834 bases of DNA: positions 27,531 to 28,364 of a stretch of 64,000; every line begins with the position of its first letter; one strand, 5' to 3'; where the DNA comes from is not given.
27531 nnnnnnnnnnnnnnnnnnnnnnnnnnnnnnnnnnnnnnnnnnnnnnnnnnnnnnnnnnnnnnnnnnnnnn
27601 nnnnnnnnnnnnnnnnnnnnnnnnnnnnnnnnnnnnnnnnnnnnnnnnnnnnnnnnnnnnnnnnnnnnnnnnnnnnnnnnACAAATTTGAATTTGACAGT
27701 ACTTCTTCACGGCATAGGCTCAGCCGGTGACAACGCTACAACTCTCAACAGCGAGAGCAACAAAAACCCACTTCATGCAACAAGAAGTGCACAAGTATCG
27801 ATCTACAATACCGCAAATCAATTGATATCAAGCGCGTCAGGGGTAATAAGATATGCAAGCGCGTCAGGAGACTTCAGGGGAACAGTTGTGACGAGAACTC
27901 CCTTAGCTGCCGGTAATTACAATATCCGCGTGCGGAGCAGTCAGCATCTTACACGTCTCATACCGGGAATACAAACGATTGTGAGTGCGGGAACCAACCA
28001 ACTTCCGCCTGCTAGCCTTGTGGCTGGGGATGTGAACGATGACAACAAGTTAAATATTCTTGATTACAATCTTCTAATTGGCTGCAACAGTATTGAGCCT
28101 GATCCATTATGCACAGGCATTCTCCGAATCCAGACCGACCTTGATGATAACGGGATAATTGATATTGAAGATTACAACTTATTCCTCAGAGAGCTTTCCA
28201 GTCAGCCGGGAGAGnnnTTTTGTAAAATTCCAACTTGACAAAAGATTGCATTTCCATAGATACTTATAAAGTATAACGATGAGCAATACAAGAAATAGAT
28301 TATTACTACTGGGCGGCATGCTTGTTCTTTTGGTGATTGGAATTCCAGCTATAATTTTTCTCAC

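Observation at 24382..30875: Locus of three paralogous surface proteins, each with a cohesin-like N-domain and a dockerin C-domain, plus a small cohesin-like protein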

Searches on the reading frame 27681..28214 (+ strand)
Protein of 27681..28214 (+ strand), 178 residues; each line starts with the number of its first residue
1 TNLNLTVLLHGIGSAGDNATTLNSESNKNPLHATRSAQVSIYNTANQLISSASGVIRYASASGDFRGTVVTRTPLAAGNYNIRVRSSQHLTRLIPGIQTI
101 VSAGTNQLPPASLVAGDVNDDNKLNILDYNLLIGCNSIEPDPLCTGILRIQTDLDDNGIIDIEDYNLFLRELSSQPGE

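Call 14: search_solved_structures(query=A3, max_evalue=10, show_alignments=2)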
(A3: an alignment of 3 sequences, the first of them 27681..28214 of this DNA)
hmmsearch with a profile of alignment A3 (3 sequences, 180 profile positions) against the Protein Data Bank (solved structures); distinct sequences matched with E-value up to 10: 25.
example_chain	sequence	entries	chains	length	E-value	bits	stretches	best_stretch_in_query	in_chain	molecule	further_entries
2b59_B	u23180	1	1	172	2.8e-07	33.8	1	76-170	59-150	Cellulosomal scaffolding protein A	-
3kcp_A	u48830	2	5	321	1e-06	32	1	77-170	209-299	Cellulosomal-scaffolding protein A | Cellulosome anchoring protein cohesin region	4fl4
5g5d_B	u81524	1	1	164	2.4e-06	30.8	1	76-170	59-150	CELLULOSOMAL-SCAFFOLDING PROTEIN A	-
4wi0_B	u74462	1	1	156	0.00016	24.9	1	74-169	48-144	Cellulosomal scaffoldin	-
4u3s_B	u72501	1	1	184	0.00045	23.4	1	74-169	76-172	Cellulosomal scaffoldin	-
4fl4_A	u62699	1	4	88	0.0065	19.6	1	117-173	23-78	Glycoside hydrolase family 9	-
1ohz_B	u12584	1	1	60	0.0085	19.2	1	117-173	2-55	ENDO-1,4-BETA-XYLANASE Y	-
5k39_B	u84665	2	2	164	0.0099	19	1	80-174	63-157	Dockerin module from a protein of unknown function | Ig domain protein group 2 domain protein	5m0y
2ccl_B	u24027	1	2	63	0.015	18.4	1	115-173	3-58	ENDO-1,4-BETA-XYLANASE Y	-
1clc_A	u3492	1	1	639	0.042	17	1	110-173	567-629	ENDOGLUCANASE CELD; EC: 3.2.1.4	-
4dh2_B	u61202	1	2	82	0.042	16.9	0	116-133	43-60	Dockerin type 1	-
4cj0_A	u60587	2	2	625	0.044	16.9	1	110-173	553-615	ENDOGLUCANASE D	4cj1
8zvk_A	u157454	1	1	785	0.045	16.9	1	106-172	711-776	AaBgIC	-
8x39_A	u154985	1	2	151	0.12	15.5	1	107-172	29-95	Serine protease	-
8x3a_A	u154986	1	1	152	0.12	15.5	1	107-172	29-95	Serine protease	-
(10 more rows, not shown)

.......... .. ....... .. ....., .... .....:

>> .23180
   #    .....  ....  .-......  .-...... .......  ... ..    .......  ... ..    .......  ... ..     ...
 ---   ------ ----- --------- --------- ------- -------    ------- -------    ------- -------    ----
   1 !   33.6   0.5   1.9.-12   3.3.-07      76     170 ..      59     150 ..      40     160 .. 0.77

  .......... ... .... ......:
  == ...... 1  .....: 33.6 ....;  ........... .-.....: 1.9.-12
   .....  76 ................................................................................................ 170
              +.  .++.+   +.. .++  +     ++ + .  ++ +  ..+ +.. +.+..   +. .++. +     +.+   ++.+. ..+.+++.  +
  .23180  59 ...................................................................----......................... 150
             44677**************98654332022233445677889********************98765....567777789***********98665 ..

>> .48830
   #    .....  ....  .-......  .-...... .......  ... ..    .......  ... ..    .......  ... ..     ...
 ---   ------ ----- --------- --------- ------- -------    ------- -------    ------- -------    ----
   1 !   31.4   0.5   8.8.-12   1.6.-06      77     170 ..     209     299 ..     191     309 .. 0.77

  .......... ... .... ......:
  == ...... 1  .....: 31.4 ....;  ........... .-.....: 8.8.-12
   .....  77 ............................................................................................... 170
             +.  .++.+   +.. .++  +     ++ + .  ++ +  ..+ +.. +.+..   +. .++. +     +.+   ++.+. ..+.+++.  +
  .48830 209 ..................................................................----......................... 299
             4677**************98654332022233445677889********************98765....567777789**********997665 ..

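Call 23: find_homologous_proteins(query=window:27681-28214:+, max_evalue=0.001)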
Query window:27681-28214:+ (178 aa): 37 proteins with E <= 0.001 among 170 candidates.
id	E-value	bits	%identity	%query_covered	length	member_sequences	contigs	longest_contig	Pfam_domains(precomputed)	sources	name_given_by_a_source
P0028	9.7e-44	167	47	99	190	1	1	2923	-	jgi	jgi:hypothetical protein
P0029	7.0e-41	158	46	100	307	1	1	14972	PF00404.25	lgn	-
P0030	1.2e-40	157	44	100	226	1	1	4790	-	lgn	-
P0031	1.3e-38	151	46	97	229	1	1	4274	-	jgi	-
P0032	6.4e-38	148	41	100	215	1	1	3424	-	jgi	jgi:hypothetical protein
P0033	8.5e-38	148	46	100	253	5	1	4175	-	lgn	-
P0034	1.1e-37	148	42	100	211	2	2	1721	-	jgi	-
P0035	2.4e-37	146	48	100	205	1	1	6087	PF00404.25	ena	-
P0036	2.6e-37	146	45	100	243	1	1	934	-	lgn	-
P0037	6.9e-37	145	46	96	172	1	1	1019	-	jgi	jgi:hypothetical protein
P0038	7.8e-37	145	44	100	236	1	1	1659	-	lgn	-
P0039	4.8e-36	142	42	96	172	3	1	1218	PF00404.25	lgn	-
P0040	5.7e-36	142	43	100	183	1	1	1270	-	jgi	jgi:hypothetical protein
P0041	7.0e-36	142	44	98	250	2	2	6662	-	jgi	-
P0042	8.3e-36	141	51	76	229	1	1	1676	-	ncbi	-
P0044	4.8e-35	139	47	98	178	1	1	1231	PF00404.25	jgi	jgi:hypothetical protein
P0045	1.9e-34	137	43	100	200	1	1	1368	-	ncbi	-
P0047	3.0e-34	136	44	99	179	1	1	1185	PF00404.25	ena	-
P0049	7.8e-34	135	44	100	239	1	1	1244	PF00404.25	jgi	jgi:hypothetical protein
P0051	1.7e-32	131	42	96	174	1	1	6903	PF00404.25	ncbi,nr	ncbi:MAG: hypothetical protein A3F30_04015 [Candidatus Levybacteria bacterium RIFCSPHIGHO2_12_FULL_3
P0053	3.1e-30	123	43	100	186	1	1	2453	PF00404.25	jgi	jgi:hypothetical protein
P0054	6.3e-30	122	41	100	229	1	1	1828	PF00404.25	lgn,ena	-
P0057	8.3e-27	112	48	71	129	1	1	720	PF00404.25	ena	-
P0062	2.3e-17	81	43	58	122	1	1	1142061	-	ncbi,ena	-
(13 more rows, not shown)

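Call 25: find_encoding_contigs(protein=P0062, flank=10000, max_places=3)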
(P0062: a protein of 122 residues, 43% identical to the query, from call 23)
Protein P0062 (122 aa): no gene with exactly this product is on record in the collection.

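Call 28: list_cluster_members(proteins=[P0062, P0013, P0015, P0042, P0045, P0051])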
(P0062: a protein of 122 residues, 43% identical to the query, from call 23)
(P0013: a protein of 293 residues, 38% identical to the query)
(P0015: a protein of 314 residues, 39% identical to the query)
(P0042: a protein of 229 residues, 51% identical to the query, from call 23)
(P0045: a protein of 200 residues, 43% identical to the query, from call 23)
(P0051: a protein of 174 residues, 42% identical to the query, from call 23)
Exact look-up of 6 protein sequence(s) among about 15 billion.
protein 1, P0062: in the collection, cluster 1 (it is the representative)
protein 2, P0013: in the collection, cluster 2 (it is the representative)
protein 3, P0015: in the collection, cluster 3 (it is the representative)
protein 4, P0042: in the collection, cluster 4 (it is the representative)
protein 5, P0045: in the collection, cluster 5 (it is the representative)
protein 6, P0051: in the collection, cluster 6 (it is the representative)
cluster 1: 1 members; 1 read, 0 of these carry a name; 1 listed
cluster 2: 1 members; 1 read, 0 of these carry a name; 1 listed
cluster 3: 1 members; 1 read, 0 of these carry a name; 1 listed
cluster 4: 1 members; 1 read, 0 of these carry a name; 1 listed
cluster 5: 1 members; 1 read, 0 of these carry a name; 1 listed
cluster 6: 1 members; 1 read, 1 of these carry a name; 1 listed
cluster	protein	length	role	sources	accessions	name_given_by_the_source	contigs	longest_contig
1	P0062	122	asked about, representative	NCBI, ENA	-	-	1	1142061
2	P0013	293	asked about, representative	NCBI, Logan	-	-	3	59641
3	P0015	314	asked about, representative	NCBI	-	-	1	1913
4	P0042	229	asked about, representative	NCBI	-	-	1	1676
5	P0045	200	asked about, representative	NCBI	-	-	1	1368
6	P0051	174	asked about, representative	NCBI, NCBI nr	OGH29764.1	MAG: hypothetical protein A3F30_04015 [Candidatus Levybacteria bacterium ...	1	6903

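Call 36: predict_structure(alignment_id=A6)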
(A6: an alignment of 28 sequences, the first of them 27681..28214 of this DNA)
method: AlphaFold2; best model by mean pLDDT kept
length: 178 residues; sequences in the alignment: 28
mean_pLDDT: 92.9   pTM: 0.87
mean pLDDT of the five models: 92.9, 92.7, 92.2, 91.8, 91.3
residues with pLDDT >= 90: 146; 70-90: 29; 50-70: 3; < 50: 0
segments of 3 or more residues with pLDDT < 50: none
pLDDT, mean of each block of 10 residues (from residue 1): 97 89 88 97 97 98 97 96 96 96 96 95 93 84 86 94 93 76
secondary structure, 60 per line:
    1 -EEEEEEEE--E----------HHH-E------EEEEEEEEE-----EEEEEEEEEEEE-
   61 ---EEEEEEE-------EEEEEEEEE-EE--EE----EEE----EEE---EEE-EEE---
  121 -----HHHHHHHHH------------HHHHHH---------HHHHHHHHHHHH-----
elements in order: E2-9 E34-42 E48-59 E64-70 E78-86 E98-100 E105-107 E111-113 E115-117 H126-134 H147-152 H162-173

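Call 40: fold_search(model_id=the predicted structure, library=pdb)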
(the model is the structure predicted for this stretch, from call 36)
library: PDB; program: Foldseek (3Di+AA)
matches with E <= 10: 1847; with E <= 0.001: 0
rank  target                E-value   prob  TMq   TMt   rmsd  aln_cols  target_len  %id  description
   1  8qox_B                1.9e-03  0.95  0.27  0.14   5.7       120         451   16  Two-component assembly of SlaA and SlaB S-layer proteins of Sulfolobus acidocaldarius (released 2024-02-21)
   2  7rtr_D                4.2e-03  0.35  0.18  0.17  12.6       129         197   11  YLQ-SG3 TCR in complex with SARS-CoV-2 Spike-derived peptide S269-277 (YLQPRTFLL) presented by HLA-A*02:01 (released 2021-10-13)
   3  4h40_A                4.5e-03  0.99  0.36  0.23   7.4       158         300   13  Crystal structure of a putative cell adhesion protein (BF2867) from Bacteroides fragilis NCTC 9343 at 2.57 A resolutio (released 2012-10-03)
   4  4h40_B                6.5e-03  0.97  0.35  0.22   9.4       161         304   12  Crystal structure of a putative cell adhesion protein (BF2867) from Bacteroides fragilis NCTC 9343 at 2.57 A resolutio (released 2012-10-03)
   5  8wte_A                8.3e-03  0.28  0.18  0.18  13.0       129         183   12  Crystal structure of TCR in complex with HLA-A*11:01 bound to KRAS-G12V peptide (VVGAVGVGK) (released 2024-05-01)
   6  7pbc_AAA              8.8e-03  0.30  0.18  0.17  12.3       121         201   12  Crystal structure of engineered TCR (796) complexed to HLA-A*02:01 presenting MAGE-A10 9-mer peptide (released 2022-08-03)
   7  6xqq_C                9.3e-03  0.35  0.19  0.19  12.1       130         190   13  Structure of human D462-E4 TCR (released 2020-08-19)
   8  5wec_A                1.2e-02  0.96  0.34  0.47   5.5       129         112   10  Structure of an alternative pilotin from the type II secretion system of Vibrio cholerae (released 2018-07-11)
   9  8u32_D                1.2e-02  0.38  0.20  0.27  11.6       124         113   14  Crystal structure of PD-1 in complex with a Fab (released 2024-06-19)
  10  7amr_A                1.2e-02  0.25  0.18  0.17  12.7       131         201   11  Crystal structure of the complex of the KFN mutant of Jovi-1 Fab with human TRBC1 (released 2022-04-20)
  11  8wul_E                1.2e-02  0.23  0.19  0.18  13.0       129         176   12  Crystal structure of affinity enhanced TCR in complex with HLA-A*11:01 bound to KRAS-G12V peptide (VVGAVGVGK) (released 2024-05-01)
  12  6rp9_K                1.3e-02  0.23  0.17  0.17  14.6       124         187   11  Crystal structure of the T-cell receptor NYE_S3 bound to HLA A2*01-SLLMWITQV (released 2020-01-15)
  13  7qpj_A                1.3e-02  0.21  0.18  0.17  12.4       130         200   11  Crystal structure of engineered TCR (756) complexed to HLA-A*02:01 presenting MAGE-A10 9-mer peptide (released 2022-08-03)
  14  7n1f_D                1.6e-02  0.23  0.18  0.17  12.5       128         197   10  SARS-CoV-2 YLQ peptide-specific TCR pYLQ7 binds to YLQ-HLA-A2 (released 2021-07-28)
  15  6za2_A                1.7e-02  0.82  0.22  0.05   8.2        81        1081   15  Crystal structure of dimeric latent PorU from Porphyromonas gingivalis (released 2021-09-29)
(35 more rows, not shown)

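Call 46: find_related_loci(query=A6, collection=genome_contigs, flank=10000)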
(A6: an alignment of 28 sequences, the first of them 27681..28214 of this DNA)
Query A6 (178 aa) in genome_contigs; peptide patterns used: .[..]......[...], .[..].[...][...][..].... (x = any residue, [..] = any of these).
298 stretches matched a pattern; 175 encode a relative of the query (tblastn E <= 1e-3); the best 80 are kept; 73 distinct loci.
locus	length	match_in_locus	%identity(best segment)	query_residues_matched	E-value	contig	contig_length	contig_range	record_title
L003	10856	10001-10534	80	1-178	3e-90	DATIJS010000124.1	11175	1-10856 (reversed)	MAG TPA_asm: Candidatus Saccharimonadales bacterium isolate SMAG_U15697 k141_755089, whole genome shotgun sequence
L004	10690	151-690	57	1-178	6e-62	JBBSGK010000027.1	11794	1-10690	MAG: Candidatus Levyibacteriota bacterium isolate LS2_sbin.37 LS2_sbin.37_K_355787_L_11794_cov_12.9773, whole genome sho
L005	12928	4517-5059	57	1-178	9e-59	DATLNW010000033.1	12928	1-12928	MAG TPA_asm: Lysobacterales bacterium isolate SMAG_U13810 k141_5130122, whole genome shotgun sequence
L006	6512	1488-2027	53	1-178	6e-54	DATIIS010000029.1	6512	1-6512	MAG TPA_asm: Candidatus Saccharimonadales bacterium isolate SMAG_U15671 k141_262921, whole genome shotgun sequence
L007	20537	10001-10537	51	2-178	2e-53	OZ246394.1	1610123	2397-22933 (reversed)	MAG: uncultured Gammaproteobacteria bacterium isolate SRP292972_co1_11 genome assembly, chromosome: 1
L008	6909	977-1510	51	3-178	3e-53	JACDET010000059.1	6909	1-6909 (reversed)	MAG: Candidatus Levyibacteriota bacterium isolate MGR_bin367 SD2903_NODE_2151_length_6909_cov_1.281185, whole genome sho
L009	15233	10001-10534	51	3-178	7e-53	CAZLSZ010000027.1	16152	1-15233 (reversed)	MAG TPA_asm: uncultured Gammaproteobacteria bacterium isolate SRP170004_co1_21 genome assembly, contig: NODE_5636_length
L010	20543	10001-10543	52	1-178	9e-53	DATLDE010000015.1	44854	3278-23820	MAG TPA_asm: Candidatus Limnocylindrales bacterium isolate SMAG_U14342 k141_7236726, whole genome shotgun sequence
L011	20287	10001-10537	50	2-178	5e-53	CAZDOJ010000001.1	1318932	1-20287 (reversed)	MAG TPA_asm: uncultured Gammaproteobacteria bacterium isolate SRP292972_co3_93 genome assembly, contig: NODE_1_length_13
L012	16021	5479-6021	51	1-178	1e-51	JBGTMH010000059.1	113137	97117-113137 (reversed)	MAG: Patescibacteria group bacterium isolate JTS-RE358 k141_2910780, whole genome shotgun sequence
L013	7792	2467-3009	48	1-178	7e-51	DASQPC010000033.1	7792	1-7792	MAG TPA_asm: Candidatus Methylomirabilota bacterium isolate SMAG_U10819 k141_2928667, whole genome shotgun sequence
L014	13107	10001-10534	50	3-178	5e-51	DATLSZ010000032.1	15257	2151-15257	MAG TPA_asm: Candidatus Acidiferrales bacterium isolate SMAG_U13943 k141_66115, whole genome shotgun sequence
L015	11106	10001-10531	50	3-177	2e-50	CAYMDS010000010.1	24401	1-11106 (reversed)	MAG TPA_asm: uncultured Gammaproteobacteria bacterium isolate SRP192515_co2_133 genome assembly, contig: NODE_1584_lengt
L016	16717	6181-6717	50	1-177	7e-50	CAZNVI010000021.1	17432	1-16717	MAG TPA_asm: uncultured Gammaproteobacteria bacterium isolate SRP192515_co1_25 genome assembly, contig: NODE_3094_length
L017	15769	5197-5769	48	1-178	2e-49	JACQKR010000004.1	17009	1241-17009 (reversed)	MAG: Candidatus Levyibacteriota bacterium isolate NC_groundwater_1182_Ag_S-0.1um_43_56 S_p1_S3_coassembly_k141_317109, w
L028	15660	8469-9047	46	1-178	1e-46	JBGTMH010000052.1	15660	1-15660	MAG: Patescibacteria group bacterium isolate JTS-RE358 k141_9147800, whole genome shotgun sequence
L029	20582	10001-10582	45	1-178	2e-46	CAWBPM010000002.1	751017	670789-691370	MAG: Candidatus Levybacteria bacterium isolate MFD01476.bin.1.72 genome assembly, contig: contig_44254, whole genome sho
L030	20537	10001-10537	47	1-177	2e-45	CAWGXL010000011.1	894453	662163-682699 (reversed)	MAG: uncultured bacterium isolate MFD09206.bin.2.20 genome assembly, contig: contig_9876, whole genome shotgun sequence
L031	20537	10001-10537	47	3-178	2e-45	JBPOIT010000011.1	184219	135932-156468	MAG: Candidatus Levyibacteriota bacterium isolate MAG_784 c_000000578635, whole genome shotgun sequence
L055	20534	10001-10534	42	1-178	2e-42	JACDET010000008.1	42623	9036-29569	MAG: Candidatus Levyibacteriota bacterium isolate MGR_bin367 SD2903_NODE_78_length_42623_cov_1.047157, whole genome shot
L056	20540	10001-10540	47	1-178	2e-42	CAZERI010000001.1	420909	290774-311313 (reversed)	MAG TPA_asm: uncultured Gammaproteobacteria bacterium isolate SRP278252_co1_729 genome assembly, contig: NODE_5_length_4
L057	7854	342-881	41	1-178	2e-42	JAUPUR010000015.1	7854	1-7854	MAG: Patescibacteria group bacterium isolate erpe_2018_sw_18hr_WHONDRS-SW48-000091_B_bin.71 scaffold_46977, whole genome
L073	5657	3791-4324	42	1-178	2e-39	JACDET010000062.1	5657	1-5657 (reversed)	MAG: Candidatus Levyibacteriota bacterium isolate MGR_bin367 SD2903_NODE_3349_length_5657_cov_1.074503, whole genome sho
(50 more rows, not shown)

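Call 51: search_protein_families(library=pfam, proteins=[L056:4567-8517:+, L057:891-4304:+, L029:6319-9267:+, L028:9101-11743:+, L015:6823-9345:+, L073:1817-4324:+, L009:2745-5213:+, L016:3147-5561:+, L017:836-3160:+, L007:3505-5724:+], max_evalue=0.001)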
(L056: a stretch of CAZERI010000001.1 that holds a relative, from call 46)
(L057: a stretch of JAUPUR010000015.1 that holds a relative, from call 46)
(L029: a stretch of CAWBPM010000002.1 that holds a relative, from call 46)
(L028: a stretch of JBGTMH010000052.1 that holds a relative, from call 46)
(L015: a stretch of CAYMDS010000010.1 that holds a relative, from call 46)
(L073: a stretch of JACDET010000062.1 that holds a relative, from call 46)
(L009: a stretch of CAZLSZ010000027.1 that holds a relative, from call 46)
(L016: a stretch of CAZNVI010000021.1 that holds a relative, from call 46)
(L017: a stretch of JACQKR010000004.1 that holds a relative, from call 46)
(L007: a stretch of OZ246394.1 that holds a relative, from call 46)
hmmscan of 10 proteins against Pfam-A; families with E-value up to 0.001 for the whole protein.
L056:4567-8517:+ (1317 aa): 3 families
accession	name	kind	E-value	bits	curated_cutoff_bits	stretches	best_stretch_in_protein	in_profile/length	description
PF13620.12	CarboxypepD_reg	-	8.3e-33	113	32.3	5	924-994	2-72/82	Carboxypeptidase regulatory-like domain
PF17210.9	SdrD_B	-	2.3e-22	79.8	29.7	3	361-425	21-87/112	SdrD B-like domain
PF17802.7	SpaA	-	5.4e-07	30.1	23.1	0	362-426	14-81/91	Prealbumin-like fold domain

L057:891-4304:+ (1138 aa): 4 families
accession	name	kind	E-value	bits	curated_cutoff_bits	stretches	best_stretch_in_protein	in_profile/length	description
PF13620.12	CarboxypepD_reg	-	4.6e-36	123.5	32.3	4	501-580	2-75/82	Carboxypeptidase regulatory-like domain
PF13715.12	CarbopepD_reg_2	-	6.7e-18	64.9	32.2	1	856-923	13-81/88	CarboxypepD_reg-like domain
PF17210.9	SdrD_B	-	8.4e-08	32.8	29.7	1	309-372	2-68/112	SdrD B-like domain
PF00404.24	Dockerin_1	-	1.2e-06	29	22.9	1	1074-1130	1-54/57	Dockerin type I domain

L029:6319-9267:+ (983 aa): 4 families
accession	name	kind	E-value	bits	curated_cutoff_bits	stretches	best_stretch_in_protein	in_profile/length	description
PF13519.12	VWA_2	-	1.8e-16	61.2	27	1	278-391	1-106/107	von Willebrand factor type A domain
PF00092.34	VWA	-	3.3e-16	60.5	23.8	1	277-486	1-173/174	von Willebrand factor type A domain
PF17210.9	SdrD_B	-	1.7e-14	54.4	29.7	1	497-579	3-84/112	SdrD B-like domain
PF13620.12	CarboxypepD_reg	-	1.2e-05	26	32.3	1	512-558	8-53/82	Carboxypeptidase regulatory-like domain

L028:9101-11743:+ (881 aa): 5 families
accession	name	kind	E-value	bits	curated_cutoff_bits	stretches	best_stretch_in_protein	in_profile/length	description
PF00092.34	VWA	-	1.6e-19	71.2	23.8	1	184-355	1-162/174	von Willebrand factor type A domain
PF13519.12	VWA_2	-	1.1e-14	55.3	27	1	185-290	1-106/107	von Willebrand factor type A domain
PF17210.9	SdrD_B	-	2.1e-12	47.7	29.7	1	375-447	3-77/112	SdrD B-like domain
PF02369.22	Big_1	-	2.2e-10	40.9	34.9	1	578-652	20-90/93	Bacterial Ig-like domain (group 1)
PF13620.12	CarboxypepD_reg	-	4e-06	27.5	32.3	1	388-444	6-63/82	Carboxypeptidase regulatory-like domain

L015:6823-9345:+ (841 aa): 7 families
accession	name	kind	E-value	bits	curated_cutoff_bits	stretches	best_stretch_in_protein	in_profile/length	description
PF24517.2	CBM96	-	1.3e-27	97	26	1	83-234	2-163/164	Carbohydrate-binding module family 96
PF00092.34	VWA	-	5.3e-17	63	23.8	1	283-458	1-172/174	von Willebrand factor type A domain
PF13519.12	VWA_2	-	4.7e-15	56.6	27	1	284-387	1-107/107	von Willebrand factor type A domain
PF17210.9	SdrD_B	-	1.1e-09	38.9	29.7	1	472-545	5-77/112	SdrD B-like domain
PF13768.12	VWA_3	-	3.6e-08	34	27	1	283-446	2-154/155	von Willebrand factor type A domain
PF00404.24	Dockerin_1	-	1e-05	26.1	22.9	1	776-835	2-56/57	Dockerin type I domain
PF25106.1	VWA_4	-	0.00075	19.5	27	0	284-354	2-75/169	von Willebrand factor A domain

L073:1817-4324:+ (836 aa): 1 family
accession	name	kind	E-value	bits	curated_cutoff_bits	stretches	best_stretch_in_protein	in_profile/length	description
PF00404.24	Dockerin_1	-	1.6e-06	28.6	22.9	1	773-830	2-56/57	Dockerin type I domain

L009:2745-5213:+ (823 aa): 5 families
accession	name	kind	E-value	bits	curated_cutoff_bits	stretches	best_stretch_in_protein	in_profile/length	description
PF00092.34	VWA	-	3.5e-20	73.4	23.8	1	178-350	1-161/174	von Willebrand factor type A domain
PF13519.12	VWA_2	-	3.1e-17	63.6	27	1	179-285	1-107/107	von Willebrand factor type A domain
PF17210.9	SdrD_B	-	1.7e-13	51.1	29.7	1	371-452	3-86/112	SdrD B-like domain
PF13620.12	CarboxypepD_reg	-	4.3e-05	24.2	32.3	1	384-440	6-64/82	Carboxypeptidase regulatory-like domain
PF00404.24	Dockerin_1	-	0.00011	22.7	22.9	1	758-817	1-56/57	Dockerin type I domain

L016:3147-5561:+ (805 aa): 5 families
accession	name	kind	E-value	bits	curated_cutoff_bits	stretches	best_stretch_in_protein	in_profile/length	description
PF00092.34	VWA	-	4.2e-18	66.6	23.8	1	248-422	1-171/174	von Willebrand factor type A domain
PF13519.12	VWA_2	-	2.4e-16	60.7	27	1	249-351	1-106/107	von Willebrand factor type A domain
PF17210.9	SdrD_B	-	8.8e-12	45.7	29.7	1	437-510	5-77/112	SdrD B-like domain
PF13768.12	VWA_3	-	1.1e-10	42.3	27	1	248-411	2-154/155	von Willebrand factor type A domain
PF00404.24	Dockerin_1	-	5e-05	23.8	22.9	1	740-799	2-56/57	Dockerin type I domain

L017:836-3160:+ (775 aa): 4 families
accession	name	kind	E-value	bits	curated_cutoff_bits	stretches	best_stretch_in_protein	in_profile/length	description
PF00092.34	VWA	-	4.6e-14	53.5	23.8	1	231-425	3-172/174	von Willebrand factor type A domain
PF13519.12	VWA_2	-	1.8e-12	48.2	27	1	230-351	1-106/107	von Willebrand factor type A domain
PF17210.9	SdrD_B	-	5.8e-08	33.3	29.7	1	439-510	5-74/112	SdrD B-like domain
PF00404.24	Dockerin_1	-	1.7e-06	28.5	22.9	1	711-769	1-56/57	Dockerin type I domain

L007:3505-5724:+ (740 aa): 5 families
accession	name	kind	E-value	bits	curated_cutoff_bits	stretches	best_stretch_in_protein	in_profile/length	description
PF00092.34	VWA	-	1.7e-16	61.4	23.8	1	177-287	1-117/174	von Willebrand factor type A domain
PF13519.12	VWA_2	-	2.7e-16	60.6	27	1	178-284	1-107/107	von Willebrand factor type A domain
PF17210.9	SdrD_B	-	1.8e-13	51.1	29.7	1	376-448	3-77/112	SdrD B-like domain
PF13620.12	CarboxypepD_reg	-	4.4e-05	24.2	32.3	1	393-445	10-64/82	Carboxypeptidase regulatory-like domain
PF00404.24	Dockerin_1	-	0.0009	19.8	22.9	0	714-735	2-23/57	Dockerin type I domain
